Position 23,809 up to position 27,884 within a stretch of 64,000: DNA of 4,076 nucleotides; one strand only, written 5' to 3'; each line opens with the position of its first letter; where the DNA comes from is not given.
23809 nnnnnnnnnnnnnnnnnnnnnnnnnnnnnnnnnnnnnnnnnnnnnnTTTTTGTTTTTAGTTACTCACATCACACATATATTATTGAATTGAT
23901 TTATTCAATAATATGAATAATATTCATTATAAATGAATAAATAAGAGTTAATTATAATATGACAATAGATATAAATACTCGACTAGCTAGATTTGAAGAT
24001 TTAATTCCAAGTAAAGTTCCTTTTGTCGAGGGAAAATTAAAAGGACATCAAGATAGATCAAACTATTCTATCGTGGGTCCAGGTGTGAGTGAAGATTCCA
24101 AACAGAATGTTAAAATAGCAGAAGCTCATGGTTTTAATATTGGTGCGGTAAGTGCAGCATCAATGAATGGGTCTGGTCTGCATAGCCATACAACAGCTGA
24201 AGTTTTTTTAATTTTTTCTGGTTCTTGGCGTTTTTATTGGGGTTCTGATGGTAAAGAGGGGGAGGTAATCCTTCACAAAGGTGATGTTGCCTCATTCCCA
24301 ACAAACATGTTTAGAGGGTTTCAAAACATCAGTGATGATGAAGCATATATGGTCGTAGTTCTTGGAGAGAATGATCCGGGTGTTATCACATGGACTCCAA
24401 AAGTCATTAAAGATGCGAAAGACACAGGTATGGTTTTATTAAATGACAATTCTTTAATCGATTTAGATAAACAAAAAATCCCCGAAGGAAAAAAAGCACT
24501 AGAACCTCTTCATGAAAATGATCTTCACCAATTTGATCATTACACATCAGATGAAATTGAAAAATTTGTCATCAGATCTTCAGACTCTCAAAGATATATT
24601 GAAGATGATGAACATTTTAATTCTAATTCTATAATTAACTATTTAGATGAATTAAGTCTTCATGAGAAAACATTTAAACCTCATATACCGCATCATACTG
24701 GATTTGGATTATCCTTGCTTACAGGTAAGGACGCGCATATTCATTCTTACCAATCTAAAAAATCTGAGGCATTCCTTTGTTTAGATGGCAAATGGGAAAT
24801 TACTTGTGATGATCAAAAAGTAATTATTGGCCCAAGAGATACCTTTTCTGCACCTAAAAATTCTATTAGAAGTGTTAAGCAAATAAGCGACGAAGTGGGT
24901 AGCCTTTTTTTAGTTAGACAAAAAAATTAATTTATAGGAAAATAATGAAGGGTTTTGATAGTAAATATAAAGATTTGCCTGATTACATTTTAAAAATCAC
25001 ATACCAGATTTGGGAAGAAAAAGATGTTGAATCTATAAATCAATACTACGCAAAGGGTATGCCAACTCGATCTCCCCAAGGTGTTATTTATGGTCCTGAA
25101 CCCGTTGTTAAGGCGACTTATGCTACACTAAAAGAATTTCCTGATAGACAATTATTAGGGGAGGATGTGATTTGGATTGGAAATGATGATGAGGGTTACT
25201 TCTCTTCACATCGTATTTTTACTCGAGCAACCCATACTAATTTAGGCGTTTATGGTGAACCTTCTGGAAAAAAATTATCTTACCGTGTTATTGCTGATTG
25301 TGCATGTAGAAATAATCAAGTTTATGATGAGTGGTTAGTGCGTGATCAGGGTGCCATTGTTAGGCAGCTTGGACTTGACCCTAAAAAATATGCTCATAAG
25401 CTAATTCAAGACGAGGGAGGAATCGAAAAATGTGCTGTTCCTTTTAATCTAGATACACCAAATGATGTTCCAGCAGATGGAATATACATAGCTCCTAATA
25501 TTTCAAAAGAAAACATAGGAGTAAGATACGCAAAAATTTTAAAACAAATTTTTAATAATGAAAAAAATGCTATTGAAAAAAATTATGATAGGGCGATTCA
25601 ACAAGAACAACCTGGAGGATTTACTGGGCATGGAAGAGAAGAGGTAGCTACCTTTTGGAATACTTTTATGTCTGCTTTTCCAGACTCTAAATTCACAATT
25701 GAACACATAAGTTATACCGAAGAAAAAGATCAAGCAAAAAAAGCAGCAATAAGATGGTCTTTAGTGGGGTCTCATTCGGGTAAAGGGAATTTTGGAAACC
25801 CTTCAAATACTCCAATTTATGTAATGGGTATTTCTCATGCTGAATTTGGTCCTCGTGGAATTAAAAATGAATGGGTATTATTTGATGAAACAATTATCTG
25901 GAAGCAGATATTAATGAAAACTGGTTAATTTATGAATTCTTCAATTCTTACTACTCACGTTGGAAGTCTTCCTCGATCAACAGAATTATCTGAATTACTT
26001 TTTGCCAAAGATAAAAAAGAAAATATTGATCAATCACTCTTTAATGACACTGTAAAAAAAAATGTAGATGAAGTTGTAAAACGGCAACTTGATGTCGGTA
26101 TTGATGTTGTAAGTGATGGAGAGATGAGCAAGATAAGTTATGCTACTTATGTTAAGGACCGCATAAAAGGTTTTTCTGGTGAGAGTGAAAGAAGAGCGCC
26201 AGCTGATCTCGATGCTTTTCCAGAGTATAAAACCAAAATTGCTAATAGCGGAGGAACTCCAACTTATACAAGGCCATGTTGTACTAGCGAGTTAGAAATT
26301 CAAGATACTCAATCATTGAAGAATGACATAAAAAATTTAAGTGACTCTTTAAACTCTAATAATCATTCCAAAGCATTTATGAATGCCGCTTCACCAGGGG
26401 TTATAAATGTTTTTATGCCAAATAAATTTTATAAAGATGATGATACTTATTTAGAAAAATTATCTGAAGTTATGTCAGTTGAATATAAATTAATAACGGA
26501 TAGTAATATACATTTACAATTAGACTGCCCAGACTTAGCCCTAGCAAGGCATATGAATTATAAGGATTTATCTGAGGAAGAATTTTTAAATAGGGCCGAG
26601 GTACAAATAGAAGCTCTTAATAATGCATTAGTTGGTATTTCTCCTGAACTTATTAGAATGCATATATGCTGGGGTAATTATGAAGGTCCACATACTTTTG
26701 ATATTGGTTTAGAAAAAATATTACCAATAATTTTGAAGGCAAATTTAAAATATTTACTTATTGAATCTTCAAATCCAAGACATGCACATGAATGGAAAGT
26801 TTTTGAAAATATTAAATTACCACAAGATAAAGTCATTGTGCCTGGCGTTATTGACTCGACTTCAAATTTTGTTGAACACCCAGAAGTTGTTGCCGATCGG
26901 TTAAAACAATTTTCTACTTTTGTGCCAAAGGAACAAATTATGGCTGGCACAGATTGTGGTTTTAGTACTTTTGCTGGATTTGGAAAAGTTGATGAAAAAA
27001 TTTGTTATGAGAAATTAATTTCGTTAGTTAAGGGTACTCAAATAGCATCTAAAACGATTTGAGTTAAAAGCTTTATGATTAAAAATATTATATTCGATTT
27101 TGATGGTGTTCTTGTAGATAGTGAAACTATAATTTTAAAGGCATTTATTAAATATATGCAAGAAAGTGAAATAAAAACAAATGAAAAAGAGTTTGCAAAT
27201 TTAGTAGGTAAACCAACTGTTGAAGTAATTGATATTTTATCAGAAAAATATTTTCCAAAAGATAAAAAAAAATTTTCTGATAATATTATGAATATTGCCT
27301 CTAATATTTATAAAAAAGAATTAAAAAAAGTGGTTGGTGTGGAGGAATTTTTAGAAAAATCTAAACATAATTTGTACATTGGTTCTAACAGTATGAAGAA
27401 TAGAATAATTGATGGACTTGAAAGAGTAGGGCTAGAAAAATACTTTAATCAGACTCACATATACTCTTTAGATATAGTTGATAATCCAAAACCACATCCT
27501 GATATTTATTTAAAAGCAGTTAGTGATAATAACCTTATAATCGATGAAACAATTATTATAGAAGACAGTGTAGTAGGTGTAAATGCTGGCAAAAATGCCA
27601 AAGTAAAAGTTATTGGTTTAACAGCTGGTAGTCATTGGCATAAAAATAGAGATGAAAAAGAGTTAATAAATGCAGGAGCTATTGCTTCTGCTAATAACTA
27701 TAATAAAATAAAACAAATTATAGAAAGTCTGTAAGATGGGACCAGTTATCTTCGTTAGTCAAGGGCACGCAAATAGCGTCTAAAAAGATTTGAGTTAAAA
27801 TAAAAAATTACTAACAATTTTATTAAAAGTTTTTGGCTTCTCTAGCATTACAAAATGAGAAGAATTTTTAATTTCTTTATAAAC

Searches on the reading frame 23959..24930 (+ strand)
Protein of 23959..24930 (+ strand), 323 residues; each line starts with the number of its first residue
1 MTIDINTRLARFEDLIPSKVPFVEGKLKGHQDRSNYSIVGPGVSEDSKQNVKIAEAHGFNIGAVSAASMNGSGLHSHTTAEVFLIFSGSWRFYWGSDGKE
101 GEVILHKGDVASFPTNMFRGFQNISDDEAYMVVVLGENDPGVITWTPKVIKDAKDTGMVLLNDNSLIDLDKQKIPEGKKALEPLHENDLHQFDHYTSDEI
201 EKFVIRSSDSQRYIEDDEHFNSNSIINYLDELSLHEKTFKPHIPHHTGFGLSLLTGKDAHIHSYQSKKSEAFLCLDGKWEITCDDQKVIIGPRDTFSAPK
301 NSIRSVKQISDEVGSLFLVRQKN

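Call 8: search_protein_families(library=ncbifam, proteins=[window:23959-24930:+], max_evalue=1e-10)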
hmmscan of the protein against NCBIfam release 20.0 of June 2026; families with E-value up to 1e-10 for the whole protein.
window:23959-24930:+ (323 aa): 0 families

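Call 46: search_protein_families(library=pfam, proteins=[window:23959-24930:+], max_evalue=0.0001)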
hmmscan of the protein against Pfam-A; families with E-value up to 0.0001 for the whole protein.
window:23959-24930:+ (323 aa): 2 families
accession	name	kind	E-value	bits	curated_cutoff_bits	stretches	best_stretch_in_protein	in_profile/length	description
PF07883.17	Cupin_2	-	1.5e-16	60.3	27.2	2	72-134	11-69/70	Cupin domain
PF00190.28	Cupin_1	-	4e-05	23.7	22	1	73-145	47-123/151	Cupin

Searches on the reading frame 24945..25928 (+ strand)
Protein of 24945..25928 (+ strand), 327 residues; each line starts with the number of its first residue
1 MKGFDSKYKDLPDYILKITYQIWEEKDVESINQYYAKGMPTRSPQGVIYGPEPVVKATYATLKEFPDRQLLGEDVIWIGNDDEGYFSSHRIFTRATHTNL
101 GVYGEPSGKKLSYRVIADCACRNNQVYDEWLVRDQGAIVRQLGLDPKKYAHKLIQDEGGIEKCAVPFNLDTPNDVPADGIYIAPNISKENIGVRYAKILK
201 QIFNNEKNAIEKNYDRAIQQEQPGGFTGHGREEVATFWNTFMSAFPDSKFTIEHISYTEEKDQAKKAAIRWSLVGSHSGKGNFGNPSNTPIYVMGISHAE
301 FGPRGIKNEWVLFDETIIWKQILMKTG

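Call 46: search_protein_families(library=pfam, proteins=[window:24945-25928:+], max_evalue=0.0001)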
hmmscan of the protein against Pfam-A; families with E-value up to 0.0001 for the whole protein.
window:24945-25928:+ (327 aa): 2 families
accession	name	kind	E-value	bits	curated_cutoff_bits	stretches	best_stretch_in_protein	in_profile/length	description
PF07366.18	SnoaL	-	6.9e-19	68.4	28.4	2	202-322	10-126/126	SnoaL-like polyketide cyclase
PF12680.13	SnoaL_2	-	6.4e-12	46.4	27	1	209-298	15-91/102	SnoaL-like domain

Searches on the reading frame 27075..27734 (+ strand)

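Call 46: search_protein_families(library=pfam, proteins=[window:27075-27734:+], max_evalue=0.0001)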
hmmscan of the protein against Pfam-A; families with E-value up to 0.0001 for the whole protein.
window:27075-27734:+ (219 aa): 2 families
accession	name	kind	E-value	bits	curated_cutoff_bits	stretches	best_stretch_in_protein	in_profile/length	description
PF13419.12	HAD_2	-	1e-30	107.6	23.8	1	5-181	1-177/178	Haloacid dehalogenase-like hydrolase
PF00702.32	Hydrolase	-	1.2e-15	58.9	26.4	1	2-175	1-190/191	haloacid dehalogenase-like hydrolase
